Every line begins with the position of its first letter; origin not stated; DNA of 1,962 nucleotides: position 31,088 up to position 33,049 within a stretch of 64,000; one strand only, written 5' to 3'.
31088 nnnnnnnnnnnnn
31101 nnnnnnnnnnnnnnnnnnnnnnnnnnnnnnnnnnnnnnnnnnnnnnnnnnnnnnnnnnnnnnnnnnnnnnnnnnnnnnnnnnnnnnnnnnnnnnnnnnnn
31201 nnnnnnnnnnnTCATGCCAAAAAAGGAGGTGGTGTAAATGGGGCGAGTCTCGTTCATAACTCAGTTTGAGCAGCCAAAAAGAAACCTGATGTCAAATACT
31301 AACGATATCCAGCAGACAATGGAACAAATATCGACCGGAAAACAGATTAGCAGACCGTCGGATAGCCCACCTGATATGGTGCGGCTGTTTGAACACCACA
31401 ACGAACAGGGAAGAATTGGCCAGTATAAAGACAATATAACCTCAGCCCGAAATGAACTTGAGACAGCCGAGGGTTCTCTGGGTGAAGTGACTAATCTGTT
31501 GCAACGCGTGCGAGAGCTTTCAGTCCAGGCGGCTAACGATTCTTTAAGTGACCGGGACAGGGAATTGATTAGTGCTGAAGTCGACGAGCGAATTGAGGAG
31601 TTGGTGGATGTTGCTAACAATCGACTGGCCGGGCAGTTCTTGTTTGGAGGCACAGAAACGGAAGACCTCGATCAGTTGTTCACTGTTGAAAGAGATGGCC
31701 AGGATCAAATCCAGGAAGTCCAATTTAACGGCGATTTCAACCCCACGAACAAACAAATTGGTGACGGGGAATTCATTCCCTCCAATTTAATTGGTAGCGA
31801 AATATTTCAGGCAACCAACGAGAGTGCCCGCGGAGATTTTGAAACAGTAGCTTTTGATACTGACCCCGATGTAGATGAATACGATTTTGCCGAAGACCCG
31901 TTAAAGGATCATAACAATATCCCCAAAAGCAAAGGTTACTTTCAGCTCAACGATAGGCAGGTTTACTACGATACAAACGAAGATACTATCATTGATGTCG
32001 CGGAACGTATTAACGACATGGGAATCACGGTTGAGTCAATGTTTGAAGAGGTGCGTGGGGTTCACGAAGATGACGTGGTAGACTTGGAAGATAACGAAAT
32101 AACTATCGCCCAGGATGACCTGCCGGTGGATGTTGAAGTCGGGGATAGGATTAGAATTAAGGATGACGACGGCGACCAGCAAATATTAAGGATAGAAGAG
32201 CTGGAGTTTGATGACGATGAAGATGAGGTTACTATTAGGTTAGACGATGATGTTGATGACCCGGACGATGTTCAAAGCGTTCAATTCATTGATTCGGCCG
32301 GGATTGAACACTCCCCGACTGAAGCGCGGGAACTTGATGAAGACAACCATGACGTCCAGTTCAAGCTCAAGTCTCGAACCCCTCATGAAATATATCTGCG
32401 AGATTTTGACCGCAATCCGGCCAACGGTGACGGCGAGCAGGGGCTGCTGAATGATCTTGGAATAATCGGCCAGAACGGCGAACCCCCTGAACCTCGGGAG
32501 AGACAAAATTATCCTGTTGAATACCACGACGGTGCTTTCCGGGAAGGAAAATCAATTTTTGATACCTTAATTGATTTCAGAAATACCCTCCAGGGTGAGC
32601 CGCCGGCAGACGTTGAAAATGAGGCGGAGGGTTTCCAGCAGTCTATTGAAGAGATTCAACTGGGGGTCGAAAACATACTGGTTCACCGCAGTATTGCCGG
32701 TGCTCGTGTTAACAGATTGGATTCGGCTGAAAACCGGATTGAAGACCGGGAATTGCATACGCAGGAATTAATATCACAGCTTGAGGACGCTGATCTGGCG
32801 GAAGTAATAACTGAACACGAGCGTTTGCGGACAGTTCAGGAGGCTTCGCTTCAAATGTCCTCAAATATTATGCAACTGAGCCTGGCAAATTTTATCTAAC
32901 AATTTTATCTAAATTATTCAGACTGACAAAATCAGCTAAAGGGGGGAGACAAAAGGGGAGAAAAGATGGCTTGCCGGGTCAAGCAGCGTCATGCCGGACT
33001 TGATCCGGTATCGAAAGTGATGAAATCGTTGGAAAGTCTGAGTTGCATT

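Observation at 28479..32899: Both hook-associated proteins carry giant Asp/Glu-rich inserts that share a repeated motif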

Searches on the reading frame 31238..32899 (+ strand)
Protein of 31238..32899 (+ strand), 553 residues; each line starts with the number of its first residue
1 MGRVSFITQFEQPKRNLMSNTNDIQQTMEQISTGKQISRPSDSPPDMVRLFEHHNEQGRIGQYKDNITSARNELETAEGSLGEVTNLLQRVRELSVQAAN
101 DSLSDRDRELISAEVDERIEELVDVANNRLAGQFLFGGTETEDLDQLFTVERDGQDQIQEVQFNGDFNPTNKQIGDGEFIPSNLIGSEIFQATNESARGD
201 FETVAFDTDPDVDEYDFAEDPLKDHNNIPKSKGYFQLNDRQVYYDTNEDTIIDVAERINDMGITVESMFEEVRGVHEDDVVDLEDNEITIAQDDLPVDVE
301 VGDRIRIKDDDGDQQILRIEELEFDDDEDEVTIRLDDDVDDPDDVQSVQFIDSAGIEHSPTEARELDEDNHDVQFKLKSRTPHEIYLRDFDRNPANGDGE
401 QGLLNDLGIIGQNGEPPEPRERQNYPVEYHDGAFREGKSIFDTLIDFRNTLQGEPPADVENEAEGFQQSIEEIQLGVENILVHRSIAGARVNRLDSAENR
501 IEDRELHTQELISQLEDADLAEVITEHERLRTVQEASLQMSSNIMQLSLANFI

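Call 3: search_protein_families(library=pfam, proteins=[window:31238-32899:+], max_evalue=0.01)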
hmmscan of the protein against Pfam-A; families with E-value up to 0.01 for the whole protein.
window:31238-32899:+ (553 aa): 3 families
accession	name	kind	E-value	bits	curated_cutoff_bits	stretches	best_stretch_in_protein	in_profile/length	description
PF00669.25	Flagellin_N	-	2.2e-23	83.3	26.6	1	14-140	11-138/139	Bacterial flagellin N-terminal helical region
PF00700.27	Flagellin_C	-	2.7e-07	31.2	23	1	477-552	8-85/86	Bacterial flagellin C-terminal helical region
PF14060.11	DUF4252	-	0.0094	16.5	23.9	0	79-170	28-120/125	Domain of unknown function (DUF4252)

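Call 4: search_protein_families(library=ncbifam, proteins=[window:31238-32899:+], max_evalue=0.01)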
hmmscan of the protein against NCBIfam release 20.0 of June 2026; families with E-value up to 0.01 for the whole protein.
window:31238-32899:+ (553 aa): 29 families (the best 25 are shown)
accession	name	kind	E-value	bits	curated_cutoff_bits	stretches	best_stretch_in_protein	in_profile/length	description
TIGR02550.1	flagell_flgL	equivalog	2.9e-73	247.5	127.2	2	3-273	1-281/387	flagellar hook-associated protein FlgL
NF005187.0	PRK06663.1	equivalog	5.9e-64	216.4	337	2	1-206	1-214/419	flagellar hook-associated protein 3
NF009361.0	PRK12717.1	equivalog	2.5e-39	135.2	407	2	3-205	2-198/524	flagellar hook-associated protein 3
NF005980.0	PRK08073.1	equivalog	1e-23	84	291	2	3-160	2-157/287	flagellar hook-associated protein 3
NF009444.0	PRK12802.1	equivalog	2.9e-18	66.4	332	2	14-142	15-144/282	flagellin domain-containing protein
NF006265.0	PRK08412.1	equivalog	1.8e-16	59.5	749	2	3-194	2-182/827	flagellar hook-associated protein FlgL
NF011282.0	PRK14692.1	equivalog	2.9e-16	58.9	878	2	5-221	4-206/749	flagellar hook-associated protein FlgL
NF009449.0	PRK12807.1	subfamily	9.8e-16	58.2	347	2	463-546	194-277/287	flagellin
NF006468.0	PRK08869.1-3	subfamily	1.1e-15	57.7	436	1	14-139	15-141/378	polar flagellin E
NF009447.0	PRK12805.1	equivalog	1.2e-15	57.8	404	2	17-127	16-126/287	FliC/FljB family flagellin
NF038071.1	lat_flg_LafA_2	exception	1.8e-15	57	365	1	16-139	16-141/284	lateral flagellin LafA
NF006467.0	PRK08869.1-2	subfamily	1.6e-14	53.9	443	1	14-180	15-176/400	flagellin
NF006466.0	PRK08869.1-1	subfamily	2e-14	54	426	1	14-138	15-140/377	flagellin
NF005294.0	PRK06819.1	subfamily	2.9e-13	50.1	387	1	75-139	76-135/376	FliC/FljB family flagellin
NF006469.0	PRK08869.1-4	equivalog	3.3e-13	49.8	627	1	14-136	15-138/377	flagellin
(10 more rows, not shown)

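Call 18: find_homologous_proteins(query=window:31238-32899:+, max_evalue=0.00001)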
Query window:31238-32899:+ (553 aa): 71 proteins with E <= 0.00001 among 8000 candidates.
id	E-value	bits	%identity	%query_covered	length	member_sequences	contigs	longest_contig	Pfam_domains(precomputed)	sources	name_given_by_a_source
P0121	0.0e+0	1197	100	100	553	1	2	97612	PF00700.28,PF00669.26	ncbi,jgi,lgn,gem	-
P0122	6.8e-295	997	84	100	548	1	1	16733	PF00669.26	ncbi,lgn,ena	-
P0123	1.4e-142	495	52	49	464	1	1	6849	PF00669.26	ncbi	-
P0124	2.2e-122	428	42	100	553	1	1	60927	PF00669.26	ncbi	-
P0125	5.8e-122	427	43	100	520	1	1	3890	PF00669.26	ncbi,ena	-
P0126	2.7e-24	104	41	20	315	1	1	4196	PF00669.26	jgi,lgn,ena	-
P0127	2.9e-24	104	32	31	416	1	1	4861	PF07196.19,PF00700.28,PF00669.26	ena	-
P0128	4.8e-23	100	30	33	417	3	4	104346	PF00669.26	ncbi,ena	-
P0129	3.1e-22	98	39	20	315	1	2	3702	PF00669.26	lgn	-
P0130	1.8e-21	95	34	25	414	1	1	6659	PF00669.26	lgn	-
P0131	1.3e-20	92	36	25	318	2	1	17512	PF00700.28,PF00669.26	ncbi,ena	-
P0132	1.4e-20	92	34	31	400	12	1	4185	PF00669.26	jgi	jgi:flagellar hook-associated protein 3 FlgL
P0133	1.4e-17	82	30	25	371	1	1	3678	PF00700.28,PF00669.26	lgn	-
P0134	3.1e-16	78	33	30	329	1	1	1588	PF00700.28,PF00669.26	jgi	jgi:flagellar hook-associated protein 3 FlgL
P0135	5.9e-16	77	29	31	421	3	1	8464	PF00700.28,PF00669.26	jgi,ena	-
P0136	5.8e-15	74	39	19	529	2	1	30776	PF00700.28,PF00669.26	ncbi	-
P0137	1.2e-14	73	38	22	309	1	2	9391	PF00700.28,PF00669.26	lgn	-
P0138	8.4e-14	70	38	21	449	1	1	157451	PF00700.28,PF00669.26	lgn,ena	-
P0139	2.0e-13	69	28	31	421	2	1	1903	PF00700.28,PF00669.26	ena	-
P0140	5.4e-13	67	25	94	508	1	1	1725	PF07196.19,PF00700.28,PF00669.26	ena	-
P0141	2.1e-12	65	24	31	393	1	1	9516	PF00669.26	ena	-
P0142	2.9e-12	65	39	22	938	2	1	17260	PF00700.28,PF00669.26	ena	-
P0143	3.8e-12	64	26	34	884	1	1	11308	PF00669.26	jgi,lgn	jgi:flagellar hook-associated protein 3 FlgL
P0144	3.5e-11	61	37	19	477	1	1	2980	PF00700.28,PF00669.26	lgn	-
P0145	3.8e-11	61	34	19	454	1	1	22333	PF00700.28,PF00669.26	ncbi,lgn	-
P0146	4.3e-11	61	25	31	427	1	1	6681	PF00700.28,PF00669.26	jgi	-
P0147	4.7e-11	61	26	31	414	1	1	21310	PF00669.26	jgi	jgi:flagellar hook-associated protein 3 FlgL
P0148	8.6e-11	60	37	20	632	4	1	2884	PF07196.19,PF00700.28,PF00669.26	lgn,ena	-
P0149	2.6e-10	58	33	18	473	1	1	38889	PF00700.28,PF00669.26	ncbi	-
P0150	3.8e-10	58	27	47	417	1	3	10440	PF00669.26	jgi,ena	-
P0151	4.0e-10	58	34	22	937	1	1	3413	PF00700.28,PF00669.26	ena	-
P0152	4.3e-10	58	38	20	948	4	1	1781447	PF00700.28,PF00669.26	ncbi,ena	-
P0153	5.0e-10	57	41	21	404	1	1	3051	PF00700.28,PF00669.26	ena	-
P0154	3.8e-9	54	24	47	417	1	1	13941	PF00700.28,PF00669.26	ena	-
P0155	5.4e-9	54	35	20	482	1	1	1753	PF07196.19,PF00700.28,PF00669.26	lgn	-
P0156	1.4e-8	53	35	24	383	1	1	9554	PF00700.28,PF00669.26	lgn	-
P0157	2.1e-8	52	33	18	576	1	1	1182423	PF07196.19,PF00700.28,PF00669.26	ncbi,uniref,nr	ncbi:flagellin protein FlaA [Sphingomonas aracearum]|uniref:Flagellin n=1 Tax=Sphingomonas aracearum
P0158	2.4e-8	52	35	18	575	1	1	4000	PF07196.19,PF00700.28,PF00669.26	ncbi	-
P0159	2.7e-8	52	35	25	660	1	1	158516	PF07196.19,PF00700.28,PF00669.26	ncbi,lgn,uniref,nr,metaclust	ncbi:flagellin [Psychromonas ossibalaenae]|uniref:flagellin N-terminal helical domain-containing pro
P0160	3.8e-8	51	34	20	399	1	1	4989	PF00700.28,PF00669.26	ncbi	-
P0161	5.2e-8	51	36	25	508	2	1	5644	PF07196.19,PF00700.28,PF00669.26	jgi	jgi:flagellin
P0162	5.4e-8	51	39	17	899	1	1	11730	PF00700.28,PF00669.26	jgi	jgi:flagellin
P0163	5.6e-8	51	36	20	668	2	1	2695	PF00700.28,PF00669.26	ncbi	-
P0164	5.7e-8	51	38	18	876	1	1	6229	PF00700.28,PF00669.26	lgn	-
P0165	7.3e-8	50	31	28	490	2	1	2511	PF22370.2,PF00700.28,PF00669.26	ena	-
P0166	1.0e-7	50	37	21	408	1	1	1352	PF00700.28,PF00669.26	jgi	jgi:flagellin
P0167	1.0e-7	50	37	21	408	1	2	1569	PF00700.28,PF00669.26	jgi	jgi:flagellin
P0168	1.2e-7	49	37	21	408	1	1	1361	PF00700.28,PF00669.26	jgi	jgi:flagellin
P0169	1.2e-7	49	37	21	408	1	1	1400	PF00700.28,PF00669.26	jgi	jgi:flagellin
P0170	1.2e-7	49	37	21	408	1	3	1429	PF00700.28,PF00669.26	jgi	jgi:flagellin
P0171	1.2e-7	49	37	21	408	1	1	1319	PF00700.28,PF00669.26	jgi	jgi:flagellin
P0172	1.4e-7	49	35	22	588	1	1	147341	PF00700.28,PF00669.26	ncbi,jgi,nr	ncbi:MAG TPA: flagellin [Symbiobacteriaceae bacterium]|nr:flagellin [Symbiobacteriaceae bacterium]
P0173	1.8e-7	49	35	22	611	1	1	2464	PF07196.19,PF00700.28,PF00669.26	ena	-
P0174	1.9e-7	49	35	20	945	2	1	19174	PF00700.28,PF00669.26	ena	-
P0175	2.1e-7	49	35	22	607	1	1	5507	PF07196.19,PF00700.28,PF00669.26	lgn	-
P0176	2.1e-7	49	37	21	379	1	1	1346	PF00700.28,PF00669.26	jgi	jgi:flagellin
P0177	2.7e-7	48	37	21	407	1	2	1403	PF00700.28,PF00669.26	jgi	jgi:flagellin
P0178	2.9e-7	48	36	19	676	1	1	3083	PF17164.11,PF00700.28,PF06739.18,PF00669.26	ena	-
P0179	2.9e-7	48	36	19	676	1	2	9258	PF00700.28,PF06739.18,PF00669.26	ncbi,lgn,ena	-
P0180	3.8e-7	48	36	19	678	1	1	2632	PF17164.11,PF00700.28,PF06739.18,PF00669.26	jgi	jgi:flagellin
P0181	7.6e-7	47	33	18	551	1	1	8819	PF00700.28,PF00669.26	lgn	-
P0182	8.3e-7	47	32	23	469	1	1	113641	PF00700.28,PF01739.25,PF00669.26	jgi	jgi:chemotaxis protein methyltransferase CheR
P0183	9.6e-7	46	36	20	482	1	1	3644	PF07196.19,PF00700.28,PF00669.26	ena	-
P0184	1.1e-6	46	36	20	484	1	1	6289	PF07196.19,PF00700.28,PF00669.26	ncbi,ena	-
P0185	1.1e-6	46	36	20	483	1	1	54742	PF07196.19,PF00700.28,PF00669.26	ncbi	-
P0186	1.3e-6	46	36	20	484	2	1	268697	PF07196.19,PF00700.28,PF00669.26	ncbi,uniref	ncbi:flagellin [Janthinobacterium sp. GB4P2]|uniref:flagellin N-terminal helical domain-containing p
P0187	1.3e-6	46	36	22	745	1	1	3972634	PF07196.19,PF00700.28,PF00669.26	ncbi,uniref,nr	ncbi:hypothetical protein HC341_11135 [Aquisalimonas sp. 2447]|uniref:flagellin N-terminal helical d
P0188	2.5e-6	45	33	24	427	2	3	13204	PF00700.28,PF00669.26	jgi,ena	-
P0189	3.9e-6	44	34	22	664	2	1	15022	PF07196.19,PF00700.28,PF00669.26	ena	-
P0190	6.2e-6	44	36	19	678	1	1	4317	PF17164.11,PF00700.28,PF06739.18,PF00669.26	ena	-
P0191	9.6e-6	43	34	26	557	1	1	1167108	PF12445.14,PF00700.28,PF00669.26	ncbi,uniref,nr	ncbi:flagellin [Variovorax sp. J22R24]|uniref:flagellin N-terminal helical domain-containing protein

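Call 64: search_solved_structures(query=window:31238-32899:+, max_evalue=0.001)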
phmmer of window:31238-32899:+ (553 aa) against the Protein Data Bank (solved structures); distinct sequences matched with E-value up to 0.001: 75 (the best 60 are shown).
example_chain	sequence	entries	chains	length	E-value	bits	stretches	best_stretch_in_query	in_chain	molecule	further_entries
5yti_A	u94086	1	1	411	4.3e-16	62.4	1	10-190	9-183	Flagellar hook associated protein type 3 FlgL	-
9go6_L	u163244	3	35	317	7.1e-14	55.1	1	4-143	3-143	Flagellar hook-associated protein | Flagellar hook-associated protein 3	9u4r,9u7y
9n8m_M1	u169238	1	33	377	1.4e-13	54.1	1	14-140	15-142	Flagellin C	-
10lm_A3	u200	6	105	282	9.2e-13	51.4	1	15-127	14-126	Flagellin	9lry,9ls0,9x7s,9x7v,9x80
7sqj_A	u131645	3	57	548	1.1e-12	51.1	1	15-142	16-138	Flagellin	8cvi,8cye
7sn7_A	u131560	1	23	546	1.1e-12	51.1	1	15-142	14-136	Flagellin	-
9gsx_A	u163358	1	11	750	7.5e-12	48.4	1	10-223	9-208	Flagellin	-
9atl_A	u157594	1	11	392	9.8e-12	48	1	12-145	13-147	Flagellin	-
8jmv_A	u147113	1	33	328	1.6e-11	47.3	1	14-128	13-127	Flagella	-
7c7z_A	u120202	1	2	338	2e-11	47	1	60-190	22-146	Flagellar hook-associated protein 3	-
7sn4_A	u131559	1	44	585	2.9e-11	46.4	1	15-141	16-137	Flagellin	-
9ofn_1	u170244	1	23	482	3.4e-11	46.2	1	15-133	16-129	FliC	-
9lrz_A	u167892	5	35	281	3.8e-11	46.1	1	17-127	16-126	Flagellin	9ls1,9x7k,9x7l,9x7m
5ziz_A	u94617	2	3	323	4.5e-11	45.8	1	60-194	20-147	Flagellar hook protein FlgL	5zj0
6pwb_AG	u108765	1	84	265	4.9e-11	45.7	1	18-127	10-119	Flagellin B1 (FlaB1)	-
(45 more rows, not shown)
